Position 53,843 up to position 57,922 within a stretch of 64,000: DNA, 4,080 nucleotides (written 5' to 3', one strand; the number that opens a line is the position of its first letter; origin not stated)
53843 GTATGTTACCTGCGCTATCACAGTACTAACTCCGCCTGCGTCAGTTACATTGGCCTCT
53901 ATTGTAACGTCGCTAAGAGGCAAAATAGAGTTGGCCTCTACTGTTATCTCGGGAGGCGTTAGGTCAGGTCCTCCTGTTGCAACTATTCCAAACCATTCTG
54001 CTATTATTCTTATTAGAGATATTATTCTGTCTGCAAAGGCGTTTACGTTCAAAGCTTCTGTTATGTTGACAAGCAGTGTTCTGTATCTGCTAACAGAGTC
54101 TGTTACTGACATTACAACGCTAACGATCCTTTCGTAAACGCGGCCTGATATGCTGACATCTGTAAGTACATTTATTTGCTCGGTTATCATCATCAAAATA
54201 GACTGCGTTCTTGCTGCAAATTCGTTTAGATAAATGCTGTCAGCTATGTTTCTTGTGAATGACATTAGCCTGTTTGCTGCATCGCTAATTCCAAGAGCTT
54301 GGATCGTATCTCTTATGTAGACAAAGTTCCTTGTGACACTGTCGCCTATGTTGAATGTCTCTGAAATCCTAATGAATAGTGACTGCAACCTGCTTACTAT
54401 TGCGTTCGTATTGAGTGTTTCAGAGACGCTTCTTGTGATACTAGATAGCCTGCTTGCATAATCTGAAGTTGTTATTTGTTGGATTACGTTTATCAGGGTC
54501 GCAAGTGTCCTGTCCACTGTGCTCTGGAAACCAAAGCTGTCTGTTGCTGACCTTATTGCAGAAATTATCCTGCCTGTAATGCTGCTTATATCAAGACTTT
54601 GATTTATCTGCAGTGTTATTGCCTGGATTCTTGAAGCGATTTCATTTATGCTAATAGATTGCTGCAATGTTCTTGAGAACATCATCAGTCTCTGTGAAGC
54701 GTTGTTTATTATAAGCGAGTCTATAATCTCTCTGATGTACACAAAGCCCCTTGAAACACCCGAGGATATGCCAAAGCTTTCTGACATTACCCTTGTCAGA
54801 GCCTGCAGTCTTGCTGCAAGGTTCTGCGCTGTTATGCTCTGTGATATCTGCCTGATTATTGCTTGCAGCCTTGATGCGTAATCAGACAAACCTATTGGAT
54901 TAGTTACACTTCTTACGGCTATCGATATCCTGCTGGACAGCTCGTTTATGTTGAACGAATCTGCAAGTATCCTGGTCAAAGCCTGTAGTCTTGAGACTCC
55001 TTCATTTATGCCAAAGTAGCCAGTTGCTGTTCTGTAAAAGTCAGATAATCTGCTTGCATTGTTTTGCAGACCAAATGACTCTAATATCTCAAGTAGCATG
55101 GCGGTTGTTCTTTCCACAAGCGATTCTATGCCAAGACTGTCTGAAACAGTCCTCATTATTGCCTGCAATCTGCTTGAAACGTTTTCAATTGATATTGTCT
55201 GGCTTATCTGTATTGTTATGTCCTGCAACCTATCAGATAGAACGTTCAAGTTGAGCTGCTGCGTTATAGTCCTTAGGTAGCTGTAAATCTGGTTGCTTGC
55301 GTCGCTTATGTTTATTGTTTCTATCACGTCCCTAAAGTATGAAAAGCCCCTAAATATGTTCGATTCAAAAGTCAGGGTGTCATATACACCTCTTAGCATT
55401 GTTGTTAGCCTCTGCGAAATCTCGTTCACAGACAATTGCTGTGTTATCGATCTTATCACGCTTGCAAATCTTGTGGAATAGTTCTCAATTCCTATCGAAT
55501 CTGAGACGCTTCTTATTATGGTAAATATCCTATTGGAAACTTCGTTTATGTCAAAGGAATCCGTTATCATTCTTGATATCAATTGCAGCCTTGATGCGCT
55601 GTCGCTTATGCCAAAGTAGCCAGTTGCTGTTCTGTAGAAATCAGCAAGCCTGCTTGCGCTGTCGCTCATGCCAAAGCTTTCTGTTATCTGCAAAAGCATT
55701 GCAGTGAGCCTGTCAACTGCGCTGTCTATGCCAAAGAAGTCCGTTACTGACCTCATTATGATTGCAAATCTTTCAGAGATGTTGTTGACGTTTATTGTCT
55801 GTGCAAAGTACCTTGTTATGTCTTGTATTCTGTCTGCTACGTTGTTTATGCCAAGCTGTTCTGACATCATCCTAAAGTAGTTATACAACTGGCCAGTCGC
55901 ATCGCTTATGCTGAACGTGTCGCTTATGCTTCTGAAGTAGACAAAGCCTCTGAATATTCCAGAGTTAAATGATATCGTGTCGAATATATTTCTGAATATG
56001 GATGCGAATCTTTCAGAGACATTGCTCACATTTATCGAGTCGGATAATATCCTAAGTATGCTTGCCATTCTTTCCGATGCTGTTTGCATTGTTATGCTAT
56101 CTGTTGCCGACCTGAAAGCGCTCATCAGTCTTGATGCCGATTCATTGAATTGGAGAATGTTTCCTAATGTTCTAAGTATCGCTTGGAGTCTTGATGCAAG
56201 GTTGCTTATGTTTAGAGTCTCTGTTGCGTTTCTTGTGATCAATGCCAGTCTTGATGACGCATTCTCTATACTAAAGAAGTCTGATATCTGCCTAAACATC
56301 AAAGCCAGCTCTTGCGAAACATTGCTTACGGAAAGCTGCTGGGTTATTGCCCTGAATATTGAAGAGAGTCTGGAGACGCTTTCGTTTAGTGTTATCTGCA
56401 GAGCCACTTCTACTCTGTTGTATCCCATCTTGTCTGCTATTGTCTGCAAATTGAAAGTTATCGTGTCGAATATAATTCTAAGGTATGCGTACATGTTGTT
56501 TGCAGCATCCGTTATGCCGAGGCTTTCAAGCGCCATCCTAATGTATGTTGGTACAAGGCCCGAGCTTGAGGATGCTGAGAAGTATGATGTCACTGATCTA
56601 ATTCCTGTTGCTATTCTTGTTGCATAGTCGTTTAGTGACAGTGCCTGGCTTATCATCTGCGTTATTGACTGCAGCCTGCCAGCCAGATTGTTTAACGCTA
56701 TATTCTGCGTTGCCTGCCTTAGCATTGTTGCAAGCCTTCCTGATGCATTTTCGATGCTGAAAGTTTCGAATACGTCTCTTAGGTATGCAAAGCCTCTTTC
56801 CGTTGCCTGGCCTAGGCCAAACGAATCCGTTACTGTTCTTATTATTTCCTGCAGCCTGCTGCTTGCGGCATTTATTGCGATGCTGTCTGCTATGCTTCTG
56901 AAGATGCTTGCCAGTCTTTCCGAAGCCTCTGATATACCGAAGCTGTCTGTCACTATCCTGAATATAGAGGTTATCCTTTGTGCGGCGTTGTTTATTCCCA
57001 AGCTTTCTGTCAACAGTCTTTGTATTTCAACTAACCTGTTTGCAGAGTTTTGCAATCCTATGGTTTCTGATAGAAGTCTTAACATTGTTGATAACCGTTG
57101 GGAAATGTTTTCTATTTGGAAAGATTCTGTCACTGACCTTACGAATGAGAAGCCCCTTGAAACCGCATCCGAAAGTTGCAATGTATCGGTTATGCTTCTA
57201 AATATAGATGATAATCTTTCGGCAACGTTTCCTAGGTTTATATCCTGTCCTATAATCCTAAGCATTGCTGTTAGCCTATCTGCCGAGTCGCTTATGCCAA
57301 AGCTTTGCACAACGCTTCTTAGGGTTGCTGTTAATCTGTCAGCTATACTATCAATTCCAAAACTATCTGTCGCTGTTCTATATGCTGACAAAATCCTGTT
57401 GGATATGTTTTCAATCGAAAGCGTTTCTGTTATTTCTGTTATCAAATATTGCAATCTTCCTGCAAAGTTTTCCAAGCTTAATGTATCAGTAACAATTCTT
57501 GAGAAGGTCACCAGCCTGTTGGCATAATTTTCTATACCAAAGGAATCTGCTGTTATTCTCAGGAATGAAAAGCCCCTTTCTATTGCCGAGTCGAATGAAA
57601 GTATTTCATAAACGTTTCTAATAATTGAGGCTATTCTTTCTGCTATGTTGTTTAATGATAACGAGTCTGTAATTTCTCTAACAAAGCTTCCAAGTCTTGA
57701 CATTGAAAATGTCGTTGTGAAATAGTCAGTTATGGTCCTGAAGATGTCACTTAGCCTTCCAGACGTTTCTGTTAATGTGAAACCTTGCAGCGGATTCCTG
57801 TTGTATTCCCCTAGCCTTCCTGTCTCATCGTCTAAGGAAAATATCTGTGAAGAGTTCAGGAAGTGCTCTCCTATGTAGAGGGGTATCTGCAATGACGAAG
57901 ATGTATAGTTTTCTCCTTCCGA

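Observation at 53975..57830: About 64 strictly phased 20-residue repeats (3.9 kb) with hierarchical 6-10-unit super-repeats; no repeat family recognised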

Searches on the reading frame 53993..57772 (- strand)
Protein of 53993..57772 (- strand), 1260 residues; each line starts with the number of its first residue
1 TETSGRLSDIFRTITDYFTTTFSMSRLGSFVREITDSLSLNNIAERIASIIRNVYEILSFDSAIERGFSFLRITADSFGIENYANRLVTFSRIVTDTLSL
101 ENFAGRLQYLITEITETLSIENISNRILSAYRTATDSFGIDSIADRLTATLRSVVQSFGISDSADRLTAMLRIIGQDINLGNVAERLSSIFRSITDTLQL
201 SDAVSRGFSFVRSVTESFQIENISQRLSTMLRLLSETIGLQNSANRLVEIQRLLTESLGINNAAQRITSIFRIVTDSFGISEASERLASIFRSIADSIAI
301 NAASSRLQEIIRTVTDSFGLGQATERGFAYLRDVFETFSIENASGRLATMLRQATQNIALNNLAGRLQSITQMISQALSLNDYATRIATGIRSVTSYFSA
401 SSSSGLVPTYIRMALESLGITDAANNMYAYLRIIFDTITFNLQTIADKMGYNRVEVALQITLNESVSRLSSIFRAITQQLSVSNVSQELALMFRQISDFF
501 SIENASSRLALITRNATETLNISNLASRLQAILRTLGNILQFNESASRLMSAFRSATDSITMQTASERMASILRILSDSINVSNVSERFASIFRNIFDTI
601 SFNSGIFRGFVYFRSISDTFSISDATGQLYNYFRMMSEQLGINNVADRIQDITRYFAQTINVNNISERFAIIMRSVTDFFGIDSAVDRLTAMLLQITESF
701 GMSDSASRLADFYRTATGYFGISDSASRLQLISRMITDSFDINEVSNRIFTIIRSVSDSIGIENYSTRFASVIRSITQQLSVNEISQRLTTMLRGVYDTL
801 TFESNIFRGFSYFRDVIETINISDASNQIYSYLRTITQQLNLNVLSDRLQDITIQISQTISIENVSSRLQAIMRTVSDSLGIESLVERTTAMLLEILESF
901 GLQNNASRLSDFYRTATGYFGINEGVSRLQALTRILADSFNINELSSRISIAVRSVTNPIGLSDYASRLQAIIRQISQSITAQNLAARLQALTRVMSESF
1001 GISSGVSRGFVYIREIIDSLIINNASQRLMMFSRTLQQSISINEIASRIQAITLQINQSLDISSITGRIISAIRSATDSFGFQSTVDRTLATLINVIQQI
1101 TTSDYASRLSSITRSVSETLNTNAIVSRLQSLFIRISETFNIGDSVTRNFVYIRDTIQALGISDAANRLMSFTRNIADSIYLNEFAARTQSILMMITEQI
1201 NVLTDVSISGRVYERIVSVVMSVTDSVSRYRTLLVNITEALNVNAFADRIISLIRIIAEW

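Call 11: find_homologous_proteins(query=window:53993-57772:-)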
Query window:53993-57772:- (1260 aa): 4 proteins with E <= 0.001 among 8000 candidates.
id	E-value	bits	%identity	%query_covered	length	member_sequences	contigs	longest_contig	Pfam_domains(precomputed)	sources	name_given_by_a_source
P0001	1.3e-74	270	25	79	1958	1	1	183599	PF27237.1,PF10633.16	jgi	jgi:hypothetical protein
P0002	3.4e-23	100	25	22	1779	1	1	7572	PF00150.25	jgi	jgi:hypothetical protein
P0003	6.5e-18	83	23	36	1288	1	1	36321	-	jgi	-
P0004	2.8e-5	41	22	50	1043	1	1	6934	PF03692.21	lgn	-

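Call 13: search_protein_families(library=pfam, proteins=[P0001, P0002, P0003, P0004], max_evalue=0.01)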
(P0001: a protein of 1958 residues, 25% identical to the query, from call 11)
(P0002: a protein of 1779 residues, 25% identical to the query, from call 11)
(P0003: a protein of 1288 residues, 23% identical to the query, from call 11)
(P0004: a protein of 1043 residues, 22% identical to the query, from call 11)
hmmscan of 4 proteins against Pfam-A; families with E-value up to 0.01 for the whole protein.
P0001 (1958 aa): 1 family
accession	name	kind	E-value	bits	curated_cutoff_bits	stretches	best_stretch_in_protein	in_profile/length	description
PF10633.15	NPCBM_assoc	-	4.7e-17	62.4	24.4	2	1571-1644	2-76/78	NPCBM-associated, NEW3 domain of alpha-galactosidase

P0002 (1779 aa): 2 families
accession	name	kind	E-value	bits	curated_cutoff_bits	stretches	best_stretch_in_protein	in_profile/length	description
PF00150.24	Cellulase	-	1.6e-29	103.7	23.5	2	878-1006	12-136/272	Cellulase (glycosyl hydrolase family 5)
PF21253.3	Mann_GBD_bact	-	0.00031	21.4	27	1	1017-1158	1-142/143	Mannanase, galactose-binding domain-like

P0003 (1288 aa): 0 families

P0004 (1043 aa): 1 family
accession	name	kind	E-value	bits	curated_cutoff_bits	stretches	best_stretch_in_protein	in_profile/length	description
PF03692.20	CxxCxxCC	-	1.5e-08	35.7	23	1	6-98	2-85/85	Putative zinc- or iron-chelating domain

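Call 25: find_encoding_contigs(protein=P0001, flank=10000, max_places=3)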
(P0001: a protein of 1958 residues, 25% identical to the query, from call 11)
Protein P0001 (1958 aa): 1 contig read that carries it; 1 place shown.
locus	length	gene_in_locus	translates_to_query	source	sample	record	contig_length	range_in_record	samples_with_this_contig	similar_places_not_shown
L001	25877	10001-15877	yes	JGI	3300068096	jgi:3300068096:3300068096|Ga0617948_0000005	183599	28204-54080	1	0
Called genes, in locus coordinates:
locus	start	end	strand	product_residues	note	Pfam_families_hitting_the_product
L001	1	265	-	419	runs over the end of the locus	PF00462:Glutaredoxin, PF13192:Thioredoxin_3 (weak), PF13434:Lys_Orn_oxgnase (faint), PF01134:GIDA (faint), PF03486:HI0933_like (faint), PF07992:Pyr_redox_2, PF13738:Pyr_redox_3, PF00070:Pyr_redox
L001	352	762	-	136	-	-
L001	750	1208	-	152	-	-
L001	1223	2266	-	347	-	PF01323:DSBA (faint), PF25011:VSR_TRX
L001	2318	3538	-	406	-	PF00155:Aminotran_1_2 (weak), PF00266:Aminotran_5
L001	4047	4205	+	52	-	-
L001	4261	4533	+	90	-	-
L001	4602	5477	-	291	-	-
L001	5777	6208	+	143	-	PF01951:Archease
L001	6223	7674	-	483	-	PF01139:RtcB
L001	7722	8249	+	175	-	-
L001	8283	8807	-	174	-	-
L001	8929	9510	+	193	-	-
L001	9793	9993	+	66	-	PF04703:FaeA (weak)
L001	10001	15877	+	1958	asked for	PF27237:AF_1625_C, PF10633:NPCBM_assoc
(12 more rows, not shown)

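Call 45: search_protein_families(library=phrogs, proteins=[P0003], max_evalue=0.001)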
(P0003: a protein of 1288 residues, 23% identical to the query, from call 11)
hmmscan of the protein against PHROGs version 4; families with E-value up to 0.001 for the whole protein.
P0003 (1288 aa): 1 family
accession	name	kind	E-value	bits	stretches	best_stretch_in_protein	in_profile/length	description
phrog_12240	-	unknown function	6.1e-26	92.8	4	1000-1167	59-227/387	-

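Call 73: search_dna_similar(query=P0003, collection=phages, mode=protein, max_rows=20, max_evalue=0.001)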
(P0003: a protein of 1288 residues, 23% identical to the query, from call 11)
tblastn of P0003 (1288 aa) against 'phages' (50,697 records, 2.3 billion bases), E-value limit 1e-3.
Records with a match: 4; places in all: 4; records where one place covers at least 80% of the query: 0.
Best place of each record, by identity: <60% 4.
By first word of the organism name: Salinibacter 2; Stenotrophomonas 1; Streptomyces 1.
By host as written in the record: Salinibacter ruber M8 2; Stenotrophomonas maltophilia 1; Streptomyces toxytricini NRRL B-5426 1.
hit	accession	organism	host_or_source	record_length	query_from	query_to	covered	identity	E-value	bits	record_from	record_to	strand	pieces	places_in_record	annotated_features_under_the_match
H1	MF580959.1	Salinibacter phage M8CRM-1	Salinibacter ruber M8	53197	537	678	11%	28.9%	1e-6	59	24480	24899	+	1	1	hypothetical protein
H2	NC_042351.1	Salinibacter phage M8CRM-1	Salinibacter ruber M8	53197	537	678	11%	28.9%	1e-6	59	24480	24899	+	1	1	hypothetical protein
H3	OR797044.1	Stenotrophomonas phage vB_SmaS_Bhz59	Stenotrophomonas maltophilia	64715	109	203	7%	42.0%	1e-10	72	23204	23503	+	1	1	hypothetical protein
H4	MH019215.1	Streptomyces phage Yara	Streptomyces toxytricini NRRL B-5426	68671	97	176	6%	39.8%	1e-5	56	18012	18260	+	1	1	22: hypothetical protein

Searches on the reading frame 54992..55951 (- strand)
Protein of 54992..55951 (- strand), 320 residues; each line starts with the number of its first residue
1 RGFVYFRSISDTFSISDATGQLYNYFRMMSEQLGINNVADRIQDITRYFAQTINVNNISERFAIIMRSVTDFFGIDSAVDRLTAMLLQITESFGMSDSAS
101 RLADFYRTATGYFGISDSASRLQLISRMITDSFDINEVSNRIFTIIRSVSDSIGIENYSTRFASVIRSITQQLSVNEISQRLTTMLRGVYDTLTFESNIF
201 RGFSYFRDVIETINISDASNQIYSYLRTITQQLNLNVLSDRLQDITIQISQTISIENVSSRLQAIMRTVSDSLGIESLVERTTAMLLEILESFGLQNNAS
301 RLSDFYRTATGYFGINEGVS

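Call 50: predict_structure(alignment_id=A2)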
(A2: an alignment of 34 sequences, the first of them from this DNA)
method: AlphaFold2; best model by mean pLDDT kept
length: 320 residues; sequences in the alignment: 34
mean_pLDDT: 38.6   pTM: 0.18
mean pLDDT of the five models: 38.6, 38.4, 36.9, 34.4, 26.2
residues with pLDDT >= 90: 0; 70-90: 0; 50-70: 16; < 50: 304
segments of 3 or more residues with pLDDT < 50: 8-16, 29-303, 305-320
pLDDT, mean of each block of 10 residues (from residue 1): 52 48 51 45 44 37 40 37 38 35 36 31 30 34 37 33 34 32 32 31 32 35 42 38 41 40 46 39 44 42 42 37
secondary structure, 60 per line:
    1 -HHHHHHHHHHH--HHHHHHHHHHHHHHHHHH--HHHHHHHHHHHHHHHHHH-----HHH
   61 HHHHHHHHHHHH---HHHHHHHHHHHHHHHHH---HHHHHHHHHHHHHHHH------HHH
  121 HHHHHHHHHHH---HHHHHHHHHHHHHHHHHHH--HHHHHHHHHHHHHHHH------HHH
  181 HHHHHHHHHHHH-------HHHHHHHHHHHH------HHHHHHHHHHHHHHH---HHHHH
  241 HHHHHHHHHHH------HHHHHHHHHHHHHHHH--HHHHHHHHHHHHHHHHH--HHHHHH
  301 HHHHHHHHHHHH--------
elements in order: H2-12 H15-32 H35-52 H58-72 H76-92 H96-111 H118-131 H135-153 H156-171 H178-192 H200-211 H218-232 H236-251 H258-273 H276-292 H295-312

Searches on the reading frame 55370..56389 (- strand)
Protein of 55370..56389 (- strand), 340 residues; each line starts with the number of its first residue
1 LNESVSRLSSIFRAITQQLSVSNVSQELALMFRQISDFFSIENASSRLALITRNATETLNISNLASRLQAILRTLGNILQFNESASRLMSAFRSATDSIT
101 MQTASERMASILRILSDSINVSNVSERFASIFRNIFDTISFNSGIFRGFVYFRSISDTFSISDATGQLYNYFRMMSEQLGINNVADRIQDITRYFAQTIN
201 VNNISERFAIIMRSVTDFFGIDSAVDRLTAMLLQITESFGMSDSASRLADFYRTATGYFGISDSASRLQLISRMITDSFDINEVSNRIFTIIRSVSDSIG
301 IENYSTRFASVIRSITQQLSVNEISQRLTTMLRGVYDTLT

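Call 45: search_protein_families(library=phrogs, proteins=[window:55370-56389:-], max_evalue=0.001)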
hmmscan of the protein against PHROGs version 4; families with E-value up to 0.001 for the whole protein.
window:55370-56389:- (340 aa): 1 family
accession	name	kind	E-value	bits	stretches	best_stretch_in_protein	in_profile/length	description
phrog_29955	-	connector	0.00087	19.2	0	13-126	51-161/556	appendage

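Call 95: find_related_loci(query=window:55370-56389:-, collection=viral_contigs, flank=6000)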
Query window:55370-56389:- (340 aa) in viral_contigs; peptide patterns used: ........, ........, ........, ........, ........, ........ (x = any residue, [..] = any of these).
49 stretches matched a pattern, but none encodes a relative of the query by tblastn (E <= 1e-3).
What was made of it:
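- Tried and rejected: The window's array found nothing in IMG/VR (call 95).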

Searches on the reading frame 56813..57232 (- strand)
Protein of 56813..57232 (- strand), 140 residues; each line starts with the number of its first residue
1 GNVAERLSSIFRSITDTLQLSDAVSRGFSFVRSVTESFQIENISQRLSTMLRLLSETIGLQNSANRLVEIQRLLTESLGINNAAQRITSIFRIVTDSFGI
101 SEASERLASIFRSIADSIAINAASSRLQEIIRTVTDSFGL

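Call 68: predict_structure(alignment_id=A4)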
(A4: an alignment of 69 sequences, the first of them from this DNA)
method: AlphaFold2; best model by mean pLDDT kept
length: 140 residues; sequences in the alignment: 69
mean_pLDDT: 46.6   pTM: 0.19
mean pLDDT of the five models: 46.6, 46.6, 45.0, 40.7, 39.1
residues with pLDDT >= 90: 0; 70-90: 0; 50-70: 37; < 50: 103
segments of 3 or more residues with pLDDT < 50: 1-7, 13-28, 30-48, 50-86, 94-103, 113-115, 117-120, 137-140
pLDDT, mean of each block of 10 residues (from residue 1): 48 44 47 43 47 40 45 39 46 44 52 49 57 53
secondary structure, 60 per line:
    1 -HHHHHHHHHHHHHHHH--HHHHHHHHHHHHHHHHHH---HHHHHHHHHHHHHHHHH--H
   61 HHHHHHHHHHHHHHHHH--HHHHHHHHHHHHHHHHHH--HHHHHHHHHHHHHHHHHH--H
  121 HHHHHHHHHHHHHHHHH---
elements in order: H2-17 H20-37 H41-57 H60-77 H80-97 H100-117 H120-137
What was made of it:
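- On Canonical heptad coiled coil: Predicted helices break every 20 residues (calls 50, 68).
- The helix-break pattern appears in both AlphaFold runs (calls 50, 68). AlphaFold normally predicts alpha-solenoids confidently, but here pTM is 0.18-0.19 in both runs (calls 50, 68). AlphaFold, which usually recognises beta-solenoids, predicts helices in both runs (calls 50, 68). Low AlphaFold confidence is typical of helices that fold on a partner surface (calls 50, 68).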

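Call 72: fold_search(model_id=the predicted structure, library=pdb)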
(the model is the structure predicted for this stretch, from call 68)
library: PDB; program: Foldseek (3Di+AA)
matches with E <= 10: 0; with E <= 0.001: 0
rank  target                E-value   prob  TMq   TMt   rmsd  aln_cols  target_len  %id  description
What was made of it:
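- Tried and rejected: Foldseek of the 140-aa model against the PDB gave no match (call 72).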
